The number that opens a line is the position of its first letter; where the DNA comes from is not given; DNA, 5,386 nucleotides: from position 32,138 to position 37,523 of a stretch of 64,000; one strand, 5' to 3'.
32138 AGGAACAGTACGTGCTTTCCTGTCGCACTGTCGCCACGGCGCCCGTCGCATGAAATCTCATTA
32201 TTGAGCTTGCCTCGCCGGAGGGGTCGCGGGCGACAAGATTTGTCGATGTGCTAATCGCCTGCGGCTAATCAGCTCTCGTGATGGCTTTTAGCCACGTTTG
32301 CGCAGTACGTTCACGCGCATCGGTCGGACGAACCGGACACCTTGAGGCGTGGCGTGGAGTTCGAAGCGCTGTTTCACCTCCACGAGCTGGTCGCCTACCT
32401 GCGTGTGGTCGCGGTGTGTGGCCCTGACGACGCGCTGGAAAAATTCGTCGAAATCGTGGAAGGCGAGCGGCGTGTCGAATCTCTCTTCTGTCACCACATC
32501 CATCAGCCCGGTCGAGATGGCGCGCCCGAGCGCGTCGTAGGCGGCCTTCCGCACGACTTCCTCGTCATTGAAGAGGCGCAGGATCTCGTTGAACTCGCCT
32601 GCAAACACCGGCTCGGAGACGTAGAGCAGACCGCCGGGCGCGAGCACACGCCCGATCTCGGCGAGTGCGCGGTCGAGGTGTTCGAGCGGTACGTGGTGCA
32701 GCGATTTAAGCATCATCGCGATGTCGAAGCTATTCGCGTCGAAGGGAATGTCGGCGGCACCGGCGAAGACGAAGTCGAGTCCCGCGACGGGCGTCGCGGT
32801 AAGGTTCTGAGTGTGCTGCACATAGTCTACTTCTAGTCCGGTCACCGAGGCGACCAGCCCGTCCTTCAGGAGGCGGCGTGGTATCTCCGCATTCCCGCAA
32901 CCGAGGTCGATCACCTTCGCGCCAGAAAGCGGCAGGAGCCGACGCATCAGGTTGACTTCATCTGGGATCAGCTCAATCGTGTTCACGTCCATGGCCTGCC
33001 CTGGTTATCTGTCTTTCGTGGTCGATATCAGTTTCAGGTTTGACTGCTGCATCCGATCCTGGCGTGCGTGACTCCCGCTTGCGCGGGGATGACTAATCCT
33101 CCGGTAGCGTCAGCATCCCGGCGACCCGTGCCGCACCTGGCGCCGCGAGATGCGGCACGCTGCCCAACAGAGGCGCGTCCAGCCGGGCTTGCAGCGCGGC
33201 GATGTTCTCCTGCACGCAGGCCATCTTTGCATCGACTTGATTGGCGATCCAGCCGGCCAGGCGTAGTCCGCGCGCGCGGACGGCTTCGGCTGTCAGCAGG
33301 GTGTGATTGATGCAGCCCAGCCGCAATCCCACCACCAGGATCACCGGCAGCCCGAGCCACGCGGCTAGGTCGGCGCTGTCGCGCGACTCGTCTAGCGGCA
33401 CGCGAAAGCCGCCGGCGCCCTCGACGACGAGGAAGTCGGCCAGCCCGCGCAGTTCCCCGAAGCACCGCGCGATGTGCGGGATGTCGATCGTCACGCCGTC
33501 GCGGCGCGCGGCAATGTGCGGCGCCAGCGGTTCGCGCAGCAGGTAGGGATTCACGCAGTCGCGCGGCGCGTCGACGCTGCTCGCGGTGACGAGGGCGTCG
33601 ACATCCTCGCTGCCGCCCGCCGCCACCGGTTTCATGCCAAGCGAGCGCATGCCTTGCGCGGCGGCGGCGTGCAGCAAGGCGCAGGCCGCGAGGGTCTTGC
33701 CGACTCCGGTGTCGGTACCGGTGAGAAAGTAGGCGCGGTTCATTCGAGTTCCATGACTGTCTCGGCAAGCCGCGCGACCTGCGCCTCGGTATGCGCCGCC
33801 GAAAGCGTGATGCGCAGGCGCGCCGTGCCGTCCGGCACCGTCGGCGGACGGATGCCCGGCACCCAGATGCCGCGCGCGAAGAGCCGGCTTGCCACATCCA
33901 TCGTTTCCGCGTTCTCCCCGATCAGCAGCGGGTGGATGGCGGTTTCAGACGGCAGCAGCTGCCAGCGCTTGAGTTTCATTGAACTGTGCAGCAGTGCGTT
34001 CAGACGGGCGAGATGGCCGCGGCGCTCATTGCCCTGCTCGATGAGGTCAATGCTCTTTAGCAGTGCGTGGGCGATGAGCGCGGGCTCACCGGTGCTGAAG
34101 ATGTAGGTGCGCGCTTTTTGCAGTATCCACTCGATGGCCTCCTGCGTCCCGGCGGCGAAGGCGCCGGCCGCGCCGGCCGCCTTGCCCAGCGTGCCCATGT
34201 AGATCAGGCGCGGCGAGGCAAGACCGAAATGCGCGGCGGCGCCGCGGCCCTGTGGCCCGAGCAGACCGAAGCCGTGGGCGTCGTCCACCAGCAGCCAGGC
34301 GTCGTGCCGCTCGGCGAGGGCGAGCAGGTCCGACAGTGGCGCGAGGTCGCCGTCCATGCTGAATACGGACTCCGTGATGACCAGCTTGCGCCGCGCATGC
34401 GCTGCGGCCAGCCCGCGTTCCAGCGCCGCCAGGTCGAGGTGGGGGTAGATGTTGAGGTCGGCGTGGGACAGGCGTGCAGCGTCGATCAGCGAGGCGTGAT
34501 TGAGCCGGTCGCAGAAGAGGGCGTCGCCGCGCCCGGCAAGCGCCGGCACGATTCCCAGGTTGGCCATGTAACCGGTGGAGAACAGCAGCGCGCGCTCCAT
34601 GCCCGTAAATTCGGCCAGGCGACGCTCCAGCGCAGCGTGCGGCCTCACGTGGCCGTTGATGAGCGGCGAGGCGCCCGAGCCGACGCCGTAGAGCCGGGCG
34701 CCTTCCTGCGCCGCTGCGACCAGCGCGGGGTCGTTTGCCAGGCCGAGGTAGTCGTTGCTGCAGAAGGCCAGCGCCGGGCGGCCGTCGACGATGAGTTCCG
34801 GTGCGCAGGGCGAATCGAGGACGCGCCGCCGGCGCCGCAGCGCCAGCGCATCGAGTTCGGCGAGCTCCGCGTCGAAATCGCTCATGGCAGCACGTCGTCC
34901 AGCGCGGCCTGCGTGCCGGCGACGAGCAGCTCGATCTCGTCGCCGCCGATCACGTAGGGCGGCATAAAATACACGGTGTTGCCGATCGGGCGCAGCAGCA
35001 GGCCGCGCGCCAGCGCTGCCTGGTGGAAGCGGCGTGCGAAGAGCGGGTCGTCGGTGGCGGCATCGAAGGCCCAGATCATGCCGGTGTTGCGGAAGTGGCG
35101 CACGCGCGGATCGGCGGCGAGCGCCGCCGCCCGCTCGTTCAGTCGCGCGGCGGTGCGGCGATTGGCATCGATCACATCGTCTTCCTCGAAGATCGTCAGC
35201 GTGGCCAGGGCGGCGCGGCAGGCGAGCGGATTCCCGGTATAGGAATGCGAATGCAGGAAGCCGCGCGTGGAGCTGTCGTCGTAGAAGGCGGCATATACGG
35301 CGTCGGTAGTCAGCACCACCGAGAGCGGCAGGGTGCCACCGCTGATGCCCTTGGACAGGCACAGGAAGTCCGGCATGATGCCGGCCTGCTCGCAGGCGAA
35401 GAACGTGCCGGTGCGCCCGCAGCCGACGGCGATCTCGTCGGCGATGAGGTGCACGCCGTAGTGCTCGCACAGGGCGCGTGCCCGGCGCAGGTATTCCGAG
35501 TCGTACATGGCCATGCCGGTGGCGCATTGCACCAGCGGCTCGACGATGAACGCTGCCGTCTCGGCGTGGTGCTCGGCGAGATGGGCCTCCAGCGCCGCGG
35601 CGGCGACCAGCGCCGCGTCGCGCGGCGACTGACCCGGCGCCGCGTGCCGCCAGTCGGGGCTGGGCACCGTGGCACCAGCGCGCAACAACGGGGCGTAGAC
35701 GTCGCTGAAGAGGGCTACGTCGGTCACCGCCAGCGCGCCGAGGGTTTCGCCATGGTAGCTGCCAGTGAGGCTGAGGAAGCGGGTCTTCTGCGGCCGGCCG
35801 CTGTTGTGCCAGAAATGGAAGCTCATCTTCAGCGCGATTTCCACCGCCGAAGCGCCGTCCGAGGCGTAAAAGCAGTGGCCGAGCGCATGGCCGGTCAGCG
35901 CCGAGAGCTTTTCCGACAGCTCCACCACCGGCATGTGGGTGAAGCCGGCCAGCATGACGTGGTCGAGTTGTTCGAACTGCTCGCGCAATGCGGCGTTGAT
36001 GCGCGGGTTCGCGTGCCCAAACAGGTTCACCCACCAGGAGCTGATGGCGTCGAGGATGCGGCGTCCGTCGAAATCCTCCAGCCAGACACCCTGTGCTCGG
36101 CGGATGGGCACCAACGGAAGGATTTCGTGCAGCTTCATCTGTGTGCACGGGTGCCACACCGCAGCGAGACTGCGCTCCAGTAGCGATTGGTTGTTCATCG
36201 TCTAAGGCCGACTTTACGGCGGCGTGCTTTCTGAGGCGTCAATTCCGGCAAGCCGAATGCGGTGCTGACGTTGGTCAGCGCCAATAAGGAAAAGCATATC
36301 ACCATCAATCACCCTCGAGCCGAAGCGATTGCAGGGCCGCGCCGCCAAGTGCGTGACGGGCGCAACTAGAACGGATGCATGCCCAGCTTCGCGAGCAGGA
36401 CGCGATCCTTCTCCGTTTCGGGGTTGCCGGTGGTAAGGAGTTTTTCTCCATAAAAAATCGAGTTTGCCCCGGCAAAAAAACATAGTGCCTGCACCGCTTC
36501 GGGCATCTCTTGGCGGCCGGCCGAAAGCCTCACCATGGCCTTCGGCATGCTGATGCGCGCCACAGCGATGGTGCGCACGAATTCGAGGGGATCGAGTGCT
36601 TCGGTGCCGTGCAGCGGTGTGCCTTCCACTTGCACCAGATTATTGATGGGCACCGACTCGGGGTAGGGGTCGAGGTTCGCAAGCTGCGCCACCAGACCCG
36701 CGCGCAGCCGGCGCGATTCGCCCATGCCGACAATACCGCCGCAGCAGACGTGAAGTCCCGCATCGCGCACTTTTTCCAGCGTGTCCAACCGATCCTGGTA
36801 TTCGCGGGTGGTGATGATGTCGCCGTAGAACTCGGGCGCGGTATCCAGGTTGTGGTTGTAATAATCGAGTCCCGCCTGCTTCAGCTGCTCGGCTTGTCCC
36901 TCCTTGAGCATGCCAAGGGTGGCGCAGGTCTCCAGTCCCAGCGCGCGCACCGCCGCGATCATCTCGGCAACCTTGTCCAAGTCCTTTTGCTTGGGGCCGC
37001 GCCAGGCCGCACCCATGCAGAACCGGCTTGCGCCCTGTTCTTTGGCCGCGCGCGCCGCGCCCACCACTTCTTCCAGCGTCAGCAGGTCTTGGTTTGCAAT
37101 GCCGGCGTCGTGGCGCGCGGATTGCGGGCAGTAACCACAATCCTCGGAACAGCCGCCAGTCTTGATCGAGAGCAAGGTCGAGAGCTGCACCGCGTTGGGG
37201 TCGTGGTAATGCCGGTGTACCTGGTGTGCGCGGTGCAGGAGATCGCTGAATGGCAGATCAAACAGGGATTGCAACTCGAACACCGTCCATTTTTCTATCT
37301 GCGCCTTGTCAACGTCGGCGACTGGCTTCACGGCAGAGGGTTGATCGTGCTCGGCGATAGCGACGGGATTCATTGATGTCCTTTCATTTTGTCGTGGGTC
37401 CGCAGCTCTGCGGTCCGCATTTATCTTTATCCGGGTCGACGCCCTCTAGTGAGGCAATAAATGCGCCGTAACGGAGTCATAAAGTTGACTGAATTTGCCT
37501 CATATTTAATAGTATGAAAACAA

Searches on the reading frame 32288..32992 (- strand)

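Call 13: search_protein_families(library=pfam, proteins=[window:32288-32992:-], max_evalue=0.00001)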
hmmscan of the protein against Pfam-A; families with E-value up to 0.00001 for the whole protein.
window:32288-32992:- (234 aa): 6 families
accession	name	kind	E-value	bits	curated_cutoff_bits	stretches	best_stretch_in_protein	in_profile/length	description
PF08241.18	Methyltransf_11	-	4.2e-17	63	21.2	1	29-125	2-95/95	Methyltransferase domain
PF13649.12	Methyltransf_25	-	3.2e-15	57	27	1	27-121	1-97/97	Methyltransferase domain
PF13489.12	Methyltransf_23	-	1e-09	38.8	27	1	17-128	14-119/164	Methyltransferase domain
PF08242.18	Methyltransf_12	-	8.6e-09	36.5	30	1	28-123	1-98/98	Methyltransferase domain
PF13847.12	Methyltransf_31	-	1.1e-08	35.3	27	1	23-139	3-123/145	Methyltransferase domain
PF01209.24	Ubie_methyltran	-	2e-07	31.1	20.1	1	16-127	40-153/233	ubiE/COQ5 methyltransferase family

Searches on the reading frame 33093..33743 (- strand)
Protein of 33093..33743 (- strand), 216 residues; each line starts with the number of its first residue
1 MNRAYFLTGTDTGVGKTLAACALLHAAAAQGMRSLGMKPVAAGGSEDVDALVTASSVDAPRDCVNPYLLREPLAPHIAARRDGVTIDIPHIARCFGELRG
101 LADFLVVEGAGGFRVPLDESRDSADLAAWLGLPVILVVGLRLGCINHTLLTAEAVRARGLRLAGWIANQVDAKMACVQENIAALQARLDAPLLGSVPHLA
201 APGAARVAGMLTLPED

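Call 13: search_protein_families(library=pfam, proteins=[window:33093-33743:-], max_evalue=0.00001)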
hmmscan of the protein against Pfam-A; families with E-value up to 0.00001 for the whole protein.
window:33093-33743:- (216 aa): 2 families
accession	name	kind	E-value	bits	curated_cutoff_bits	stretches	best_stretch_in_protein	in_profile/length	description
PF13500.12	AAA_26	-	1.6e-48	165.7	27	1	3-200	1-192/198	AAA domain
PF01656.29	CbiA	-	7.7e-11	42.5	25.4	1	6-198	2-111/125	CobQ/CobB/MinD/ParA nucleotide binding domain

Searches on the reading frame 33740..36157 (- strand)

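Call 13: search_protein_families(library=pfam, proteins=[window:33740-36157:-], max_evalue=0.00001)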
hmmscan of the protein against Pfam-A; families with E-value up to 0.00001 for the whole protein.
window:33740-36157:- (805 aa): 1 family
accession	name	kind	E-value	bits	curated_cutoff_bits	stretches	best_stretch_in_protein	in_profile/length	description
PF00155.27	Aminotran_1_2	-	2.4e-57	195.2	19.7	1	463-800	4-360/361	Aminotransferase class I and II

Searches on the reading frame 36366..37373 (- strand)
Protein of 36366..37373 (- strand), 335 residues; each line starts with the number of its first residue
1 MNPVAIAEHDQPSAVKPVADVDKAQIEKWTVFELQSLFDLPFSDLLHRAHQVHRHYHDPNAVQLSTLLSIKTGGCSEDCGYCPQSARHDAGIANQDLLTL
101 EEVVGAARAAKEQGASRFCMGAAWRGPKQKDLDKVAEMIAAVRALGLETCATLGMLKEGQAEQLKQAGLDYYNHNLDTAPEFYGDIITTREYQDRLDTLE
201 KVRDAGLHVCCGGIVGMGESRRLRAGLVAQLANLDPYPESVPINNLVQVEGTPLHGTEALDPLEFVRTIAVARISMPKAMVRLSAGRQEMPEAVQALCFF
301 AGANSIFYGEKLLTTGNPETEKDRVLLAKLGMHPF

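Call 13: search_protein_families(library=pfam, proteins=[window:36366-37373:-], max_evalue=0.00001)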
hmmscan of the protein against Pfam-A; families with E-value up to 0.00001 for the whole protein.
window:36366-37373:- (335 aa): 2 families
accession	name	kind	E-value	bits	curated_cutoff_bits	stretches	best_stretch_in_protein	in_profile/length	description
PF06968.18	BATS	-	1.5e-27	96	22.2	1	242-332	1-87/88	Biotin and Thiamin Synthesis associated domain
PF04055.27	Radical_SAM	-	2.2e-22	80.4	29.5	1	70-218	2-152/166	Radical SAM superfamily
